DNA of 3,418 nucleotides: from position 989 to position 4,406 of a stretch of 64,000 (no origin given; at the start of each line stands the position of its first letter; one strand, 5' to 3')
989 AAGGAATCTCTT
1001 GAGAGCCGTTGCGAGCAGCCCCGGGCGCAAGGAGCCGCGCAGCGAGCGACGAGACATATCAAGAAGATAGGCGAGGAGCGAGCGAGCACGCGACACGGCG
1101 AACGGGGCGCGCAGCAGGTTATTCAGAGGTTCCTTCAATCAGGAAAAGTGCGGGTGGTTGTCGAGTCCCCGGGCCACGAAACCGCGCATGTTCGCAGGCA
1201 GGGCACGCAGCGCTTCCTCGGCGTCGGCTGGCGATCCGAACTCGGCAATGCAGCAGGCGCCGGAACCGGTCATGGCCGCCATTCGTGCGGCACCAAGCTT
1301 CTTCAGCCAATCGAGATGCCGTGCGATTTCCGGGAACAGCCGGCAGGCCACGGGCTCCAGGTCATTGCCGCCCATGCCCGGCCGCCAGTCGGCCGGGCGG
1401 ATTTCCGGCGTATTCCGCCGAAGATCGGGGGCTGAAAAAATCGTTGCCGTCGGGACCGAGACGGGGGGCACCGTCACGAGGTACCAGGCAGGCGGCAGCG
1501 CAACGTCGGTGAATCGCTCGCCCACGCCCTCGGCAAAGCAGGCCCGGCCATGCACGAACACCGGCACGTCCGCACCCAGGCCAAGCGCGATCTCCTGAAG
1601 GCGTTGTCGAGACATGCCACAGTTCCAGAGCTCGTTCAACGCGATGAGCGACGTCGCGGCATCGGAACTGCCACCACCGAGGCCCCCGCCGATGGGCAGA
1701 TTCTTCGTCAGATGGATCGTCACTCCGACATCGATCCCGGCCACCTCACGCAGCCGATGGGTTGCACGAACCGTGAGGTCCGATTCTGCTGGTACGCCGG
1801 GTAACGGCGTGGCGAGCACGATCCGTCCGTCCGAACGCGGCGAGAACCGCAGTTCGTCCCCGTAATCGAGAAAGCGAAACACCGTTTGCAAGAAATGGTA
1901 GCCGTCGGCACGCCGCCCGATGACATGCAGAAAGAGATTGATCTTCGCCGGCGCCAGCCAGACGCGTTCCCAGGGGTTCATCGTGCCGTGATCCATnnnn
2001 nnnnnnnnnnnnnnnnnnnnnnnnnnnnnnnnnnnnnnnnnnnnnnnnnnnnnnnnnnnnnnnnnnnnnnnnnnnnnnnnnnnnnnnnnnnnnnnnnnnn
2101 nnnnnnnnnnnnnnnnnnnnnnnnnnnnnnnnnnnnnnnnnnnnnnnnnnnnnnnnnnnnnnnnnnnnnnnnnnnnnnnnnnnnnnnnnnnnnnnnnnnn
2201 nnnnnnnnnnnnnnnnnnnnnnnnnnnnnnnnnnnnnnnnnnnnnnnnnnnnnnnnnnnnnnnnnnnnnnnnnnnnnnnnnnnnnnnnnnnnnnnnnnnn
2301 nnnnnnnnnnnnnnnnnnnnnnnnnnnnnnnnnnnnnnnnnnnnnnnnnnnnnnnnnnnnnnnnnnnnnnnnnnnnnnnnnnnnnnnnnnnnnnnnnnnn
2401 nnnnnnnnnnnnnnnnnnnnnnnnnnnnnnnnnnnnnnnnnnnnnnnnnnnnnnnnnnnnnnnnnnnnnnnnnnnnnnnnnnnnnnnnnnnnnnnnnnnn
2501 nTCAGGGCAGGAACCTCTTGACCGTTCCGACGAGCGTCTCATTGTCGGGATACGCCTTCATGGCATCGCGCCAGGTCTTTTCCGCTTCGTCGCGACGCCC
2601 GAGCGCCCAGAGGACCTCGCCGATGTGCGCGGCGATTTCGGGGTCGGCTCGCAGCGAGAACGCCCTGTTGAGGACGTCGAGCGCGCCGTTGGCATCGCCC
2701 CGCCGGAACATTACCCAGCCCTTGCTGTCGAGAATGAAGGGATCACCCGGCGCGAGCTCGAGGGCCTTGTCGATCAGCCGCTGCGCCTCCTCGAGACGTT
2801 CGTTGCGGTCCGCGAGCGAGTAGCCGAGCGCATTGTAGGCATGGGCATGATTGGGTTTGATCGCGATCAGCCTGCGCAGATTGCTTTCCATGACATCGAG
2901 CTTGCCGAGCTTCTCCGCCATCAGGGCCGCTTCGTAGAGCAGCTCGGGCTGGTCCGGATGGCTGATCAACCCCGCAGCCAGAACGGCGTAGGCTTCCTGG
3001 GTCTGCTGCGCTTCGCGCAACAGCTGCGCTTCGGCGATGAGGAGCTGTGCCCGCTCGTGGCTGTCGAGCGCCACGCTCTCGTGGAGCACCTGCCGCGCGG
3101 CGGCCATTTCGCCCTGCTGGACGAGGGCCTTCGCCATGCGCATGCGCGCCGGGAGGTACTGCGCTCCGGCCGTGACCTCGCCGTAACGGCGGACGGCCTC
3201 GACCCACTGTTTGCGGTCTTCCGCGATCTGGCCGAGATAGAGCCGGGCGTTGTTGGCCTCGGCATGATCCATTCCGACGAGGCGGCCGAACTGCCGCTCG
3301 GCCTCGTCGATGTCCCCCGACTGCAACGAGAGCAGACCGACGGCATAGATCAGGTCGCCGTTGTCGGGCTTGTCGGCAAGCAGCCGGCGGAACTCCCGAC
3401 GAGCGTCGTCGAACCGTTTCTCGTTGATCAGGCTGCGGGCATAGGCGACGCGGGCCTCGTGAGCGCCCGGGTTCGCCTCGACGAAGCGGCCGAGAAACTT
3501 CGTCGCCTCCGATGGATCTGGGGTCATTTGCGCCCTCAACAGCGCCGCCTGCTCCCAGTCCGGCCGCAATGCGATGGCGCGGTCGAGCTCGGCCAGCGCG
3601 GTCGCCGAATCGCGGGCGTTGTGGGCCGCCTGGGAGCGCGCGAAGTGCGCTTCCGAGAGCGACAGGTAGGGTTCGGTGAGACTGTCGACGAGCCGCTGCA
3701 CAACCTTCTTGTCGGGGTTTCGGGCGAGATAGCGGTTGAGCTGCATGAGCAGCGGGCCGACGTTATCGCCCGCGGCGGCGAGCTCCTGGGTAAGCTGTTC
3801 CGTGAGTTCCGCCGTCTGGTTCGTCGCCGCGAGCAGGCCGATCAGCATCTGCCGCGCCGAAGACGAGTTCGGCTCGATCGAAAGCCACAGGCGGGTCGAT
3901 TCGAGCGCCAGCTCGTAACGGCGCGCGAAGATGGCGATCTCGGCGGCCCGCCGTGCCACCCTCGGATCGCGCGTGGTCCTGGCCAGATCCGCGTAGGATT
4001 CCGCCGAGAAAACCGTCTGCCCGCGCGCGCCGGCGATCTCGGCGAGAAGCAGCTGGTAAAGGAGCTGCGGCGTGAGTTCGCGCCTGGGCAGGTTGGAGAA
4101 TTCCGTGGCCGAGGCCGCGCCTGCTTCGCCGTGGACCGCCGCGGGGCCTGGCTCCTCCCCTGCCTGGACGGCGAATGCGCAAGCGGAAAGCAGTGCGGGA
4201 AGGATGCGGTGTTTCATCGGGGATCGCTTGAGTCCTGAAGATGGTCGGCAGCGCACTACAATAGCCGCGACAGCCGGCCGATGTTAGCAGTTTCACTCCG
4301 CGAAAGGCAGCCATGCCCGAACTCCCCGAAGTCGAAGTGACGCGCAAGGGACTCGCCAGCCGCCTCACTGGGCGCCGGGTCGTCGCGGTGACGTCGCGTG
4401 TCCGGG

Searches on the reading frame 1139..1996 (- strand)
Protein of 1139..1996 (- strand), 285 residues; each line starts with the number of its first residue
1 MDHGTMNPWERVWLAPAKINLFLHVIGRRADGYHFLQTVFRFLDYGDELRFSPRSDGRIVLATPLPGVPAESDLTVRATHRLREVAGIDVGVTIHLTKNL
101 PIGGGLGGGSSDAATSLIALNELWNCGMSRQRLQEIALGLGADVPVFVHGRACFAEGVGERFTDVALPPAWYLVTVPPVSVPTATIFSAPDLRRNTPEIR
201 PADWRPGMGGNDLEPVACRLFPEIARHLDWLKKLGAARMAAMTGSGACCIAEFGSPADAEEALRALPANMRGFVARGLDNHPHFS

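Call 20: search_protein_families(library=pfam, proteins=[window:1139-1996:-], max_evalue=0.01)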
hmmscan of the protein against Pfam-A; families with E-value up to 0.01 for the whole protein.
window:1139-1996:- (285 aa): 2 families
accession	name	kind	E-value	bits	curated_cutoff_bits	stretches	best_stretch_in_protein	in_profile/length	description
PF00288.32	GHMP_kinases_N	-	9.7e-17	61.4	22.3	1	74-150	2-86/87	GHMP kinases N terminal domain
PF08544.19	GHMP_kinases_C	-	1.6e-11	44.9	21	1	207-271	16-84/85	GHMP kinases C terminal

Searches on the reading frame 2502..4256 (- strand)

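Call 20: search_protein_families(library=pfam, proteins=[window:2502-4256:-], max_evalue=0.01)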
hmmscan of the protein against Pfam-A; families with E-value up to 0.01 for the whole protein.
window:2502-4256:- (584 aa): 21 families
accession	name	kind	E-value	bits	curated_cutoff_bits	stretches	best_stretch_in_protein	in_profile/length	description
PF13428.12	TPR_14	-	2.3e-24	83.8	23.5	2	267-305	2-40/44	Tetratricopeptide repeat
PF14559.12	TPR_19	-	4.7e-24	84.9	25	4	247-299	6-58/68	Tetratricopeptide repeat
PF07719.23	TPR_2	-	4.8e-22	76.6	27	0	543-572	5-34/34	Tetratricopeptide repeat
PF13432.12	TPR_16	-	1.3e-18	67.5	32.7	2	308-361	5-56/65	Tetratricopeptide repeat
PF13181.12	TPR_8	-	3.1e-15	55.4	25.7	0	471-504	1-33/34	Tetratricopeptide repeat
PF13431.12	TPR_17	-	6.8e-13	48.2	24.4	0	461-492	3-33/34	Tetratricopeptide repeat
PF12895.13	ANAPC3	-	8.9e-13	48.8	27.2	0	486-561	3-78/82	Anaphase-promoting complex, cyclosome, subunit 3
PF13371.12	TPR_9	-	2e-11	44.2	35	1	413-473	5-65/73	Tetratricopeptide repeat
PF13174.12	TPR_6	-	6e-10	39.6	26.3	0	545-571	6-32/33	Tetratricopeptide repeat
PF13414.12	TPR_11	-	2e-07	31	26.8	0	459-481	16-38/42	TPR repeat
PF25062.1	ARM_TT21_N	-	7.5e-07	29.5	40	0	438-532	101-194/222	Tetratricopeptide repeat protein 21 N-terminal ARM repeat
PF25060.1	ARM_TT21_2nd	-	1.1e-05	25.5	27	0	527-579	44-97/270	Tetratricopeptide repeat protein 21 second ARM domain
PF13424.12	TPR_12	-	1.5e-05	25.5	30.1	1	471-536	3-75/77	Tetratricopeptide repeat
PF12569.14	NatA_aux_su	-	2.2e-05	24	33.3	0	483-535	203-255/515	N-terminal acetyltransferase A, auxiliary subunit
PF24575.1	TPR_Slam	-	0.00012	22.9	35.2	0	233-289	50-104/104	Surface lipoprotein assembly modifier, N-terminal TPR repeats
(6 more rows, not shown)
